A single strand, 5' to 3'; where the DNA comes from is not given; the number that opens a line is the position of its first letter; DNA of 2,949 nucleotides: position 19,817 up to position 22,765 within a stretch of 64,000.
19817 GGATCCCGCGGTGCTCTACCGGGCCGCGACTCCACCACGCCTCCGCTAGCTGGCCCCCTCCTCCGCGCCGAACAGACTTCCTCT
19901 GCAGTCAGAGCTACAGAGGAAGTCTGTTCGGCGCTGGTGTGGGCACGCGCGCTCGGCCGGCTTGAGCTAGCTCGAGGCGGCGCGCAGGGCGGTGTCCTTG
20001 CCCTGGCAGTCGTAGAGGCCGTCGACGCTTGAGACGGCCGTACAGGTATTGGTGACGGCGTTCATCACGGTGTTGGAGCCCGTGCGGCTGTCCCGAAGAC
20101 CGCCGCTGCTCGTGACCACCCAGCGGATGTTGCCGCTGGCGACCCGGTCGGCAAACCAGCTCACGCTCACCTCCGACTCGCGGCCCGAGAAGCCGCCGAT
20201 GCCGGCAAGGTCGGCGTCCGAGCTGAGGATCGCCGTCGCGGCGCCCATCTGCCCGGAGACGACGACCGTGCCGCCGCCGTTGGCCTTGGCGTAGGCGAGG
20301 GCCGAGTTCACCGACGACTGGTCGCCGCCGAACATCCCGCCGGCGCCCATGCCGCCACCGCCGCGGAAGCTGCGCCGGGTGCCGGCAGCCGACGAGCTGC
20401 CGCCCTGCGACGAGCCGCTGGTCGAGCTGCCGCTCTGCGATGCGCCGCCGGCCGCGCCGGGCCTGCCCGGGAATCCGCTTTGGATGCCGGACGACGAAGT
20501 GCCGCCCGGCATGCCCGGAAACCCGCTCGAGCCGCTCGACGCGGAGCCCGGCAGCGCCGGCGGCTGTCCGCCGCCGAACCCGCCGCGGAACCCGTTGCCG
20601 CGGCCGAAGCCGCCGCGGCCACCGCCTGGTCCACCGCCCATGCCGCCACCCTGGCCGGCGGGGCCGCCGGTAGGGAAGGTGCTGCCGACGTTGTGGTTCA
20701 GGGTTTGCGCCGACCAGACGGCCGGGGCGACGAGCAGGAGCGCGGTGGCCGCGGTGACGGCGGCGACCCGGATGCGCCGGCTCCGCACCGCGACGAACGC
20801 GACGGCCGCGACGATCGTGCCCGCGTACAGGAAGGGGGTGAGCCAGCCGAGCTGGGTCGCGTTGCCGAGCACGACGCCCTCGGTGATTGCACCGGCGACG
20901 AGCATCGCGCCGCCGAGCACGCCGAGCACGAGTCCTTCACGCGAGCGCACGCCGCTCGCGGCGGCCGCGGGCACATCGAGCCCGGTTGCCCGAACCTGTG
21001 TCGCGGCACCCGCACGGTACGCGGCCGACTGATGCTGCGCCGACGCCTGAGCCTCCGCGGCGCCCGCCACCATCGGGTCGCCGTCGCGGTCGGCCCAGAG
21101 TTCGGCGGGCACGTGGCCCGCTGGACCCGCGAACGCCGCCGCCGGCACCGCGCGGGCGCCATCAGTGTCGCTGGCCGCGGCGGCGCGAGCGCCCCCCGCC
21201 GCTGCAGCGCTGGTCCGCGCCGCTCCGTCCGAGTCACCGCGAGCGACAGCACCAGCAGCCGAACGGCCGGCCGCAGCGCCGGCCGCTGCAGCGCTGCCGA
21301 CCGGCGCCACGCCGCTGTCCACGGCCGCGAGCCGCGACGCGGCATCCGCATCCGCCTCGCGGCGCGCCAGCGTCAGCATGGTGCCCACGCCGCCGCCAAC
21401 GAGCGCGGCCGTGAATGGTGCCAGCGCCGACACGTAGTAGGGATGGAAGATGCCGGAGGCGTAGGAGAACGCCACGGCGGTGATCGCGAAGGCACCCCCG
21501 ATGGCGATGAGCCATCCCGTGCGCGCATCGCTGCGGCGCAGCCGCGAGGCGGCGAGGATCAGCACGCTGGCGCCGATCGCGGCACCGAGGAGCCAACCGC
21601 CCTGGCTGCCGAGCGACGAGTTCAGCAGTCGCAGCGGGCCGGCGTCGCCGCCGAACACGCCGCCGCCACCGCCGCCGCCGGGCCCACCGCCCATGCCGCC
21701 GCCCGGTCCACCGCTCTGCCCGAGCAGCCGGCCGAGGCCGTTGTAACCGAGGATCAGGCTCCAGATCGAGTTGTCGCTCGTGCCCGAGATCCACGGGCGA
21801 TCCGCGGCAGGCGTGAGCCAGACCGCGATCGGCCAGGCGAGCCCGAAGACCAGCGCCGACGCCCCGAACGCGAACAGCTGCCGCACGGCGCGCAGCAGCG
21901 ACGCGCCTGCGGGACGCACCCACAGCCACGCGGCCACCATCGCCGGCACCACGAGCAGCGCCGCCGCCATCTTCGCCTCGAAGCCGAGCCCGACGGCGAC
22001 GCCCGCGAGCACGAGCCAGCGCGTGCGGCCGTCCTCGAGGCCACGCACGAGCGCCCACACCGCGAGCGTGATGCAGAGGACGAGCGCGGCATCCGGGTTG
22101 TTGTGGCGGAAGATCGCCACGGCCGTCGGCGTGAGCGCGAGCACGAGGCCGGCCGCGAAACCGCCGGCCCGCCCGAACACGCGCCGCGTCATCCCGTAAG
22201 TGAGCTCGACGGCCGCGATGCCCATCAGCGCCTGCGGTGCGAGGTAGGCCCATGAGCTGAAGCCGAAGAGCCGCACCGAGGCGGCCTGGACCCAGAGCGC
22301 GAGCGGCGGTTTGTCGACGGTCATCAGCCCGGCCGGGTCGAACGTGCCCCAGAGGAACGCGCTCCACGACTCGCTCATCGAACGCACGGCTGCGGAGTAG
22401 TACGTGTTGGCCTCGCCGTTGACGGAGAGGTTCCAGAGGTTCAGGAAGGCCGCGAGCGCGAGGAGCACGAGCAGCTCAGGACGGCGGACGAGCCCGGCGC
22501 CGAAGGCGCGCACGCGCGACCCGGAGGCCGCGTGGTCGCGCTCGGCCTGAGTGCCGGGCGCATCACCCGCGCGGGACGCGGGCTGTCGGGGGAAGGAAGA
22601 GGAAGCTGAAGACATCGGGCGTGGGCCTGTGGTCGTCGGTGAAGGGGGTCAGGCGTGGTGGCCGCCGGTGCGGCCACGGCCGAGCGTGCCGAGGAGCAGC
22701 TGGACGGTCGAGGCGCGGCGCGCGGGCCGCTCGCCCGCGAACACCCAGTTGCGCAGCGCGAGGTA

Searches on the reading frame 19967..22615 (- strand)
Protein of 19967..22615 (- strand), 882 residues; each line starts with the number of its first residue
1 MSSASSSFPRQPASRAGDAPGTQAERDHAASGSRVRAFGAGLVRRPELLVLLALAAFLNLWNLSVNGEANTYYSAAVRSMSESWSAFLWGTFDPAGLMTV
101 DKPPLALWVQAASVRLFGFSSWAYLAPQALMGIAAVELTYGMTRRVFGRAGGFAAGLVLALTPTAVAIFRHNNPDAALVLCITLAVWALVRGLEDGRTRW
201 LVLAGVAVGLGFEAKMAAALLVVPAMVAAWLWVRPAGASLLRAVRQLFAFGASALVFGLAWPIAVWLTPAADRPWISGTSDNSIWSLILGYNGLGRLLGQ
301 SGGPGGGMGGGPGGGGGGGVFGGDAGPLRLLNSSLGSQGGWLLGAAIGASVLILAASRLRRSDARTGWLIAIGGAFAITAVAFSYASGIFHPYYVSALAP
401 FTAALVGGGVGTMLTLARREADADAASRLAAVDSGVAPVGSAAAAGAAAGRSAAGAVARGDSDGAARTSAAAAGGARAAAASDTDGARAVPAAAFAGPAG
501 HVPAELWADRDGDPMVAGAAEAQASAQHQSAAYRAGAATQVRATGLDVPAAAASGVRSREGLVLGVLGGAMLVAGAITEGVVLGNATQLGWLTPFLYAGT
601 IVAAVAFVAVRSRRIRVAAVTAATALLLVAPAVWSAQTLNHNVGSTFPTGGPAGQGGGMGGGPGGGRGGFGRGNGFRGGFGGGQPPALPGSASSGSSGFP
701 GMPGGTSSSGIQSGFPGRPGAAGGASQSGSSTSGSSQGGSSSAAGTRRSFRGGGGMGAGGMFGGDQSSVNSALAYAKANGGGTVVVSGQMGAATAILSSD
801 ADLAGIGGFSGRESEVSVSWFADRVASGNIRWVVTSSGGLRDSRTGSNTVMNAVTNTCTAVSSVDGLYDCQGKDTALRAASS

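Call 6: search_protein_families(library=pfam, proteins=[window:19967-22615:-], max_evalue=0.01)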
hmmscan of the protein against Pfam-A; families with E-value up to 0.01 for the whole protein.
window:19967-22615:- (882 aa): 3 families
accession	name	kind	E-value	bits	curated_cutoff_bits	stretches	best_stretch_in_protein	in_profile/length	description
PF13231.12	PMT_2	-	3.5e-31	109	26.1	1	101-266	1-160/160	Dolichyl-phosphate-mannose-protein mannosyltransferase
PF24878.1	YkcB_C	-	1.3e-08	35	27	1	783-854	15-82/85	Putative mannosyltransferase YkcB-like, C-terminal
PF02366.24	PMT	-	3.9e-05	23.8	22.7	1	99-260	59-227/245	Dolichyl-phosphate-mannose-protein mannosyltransferase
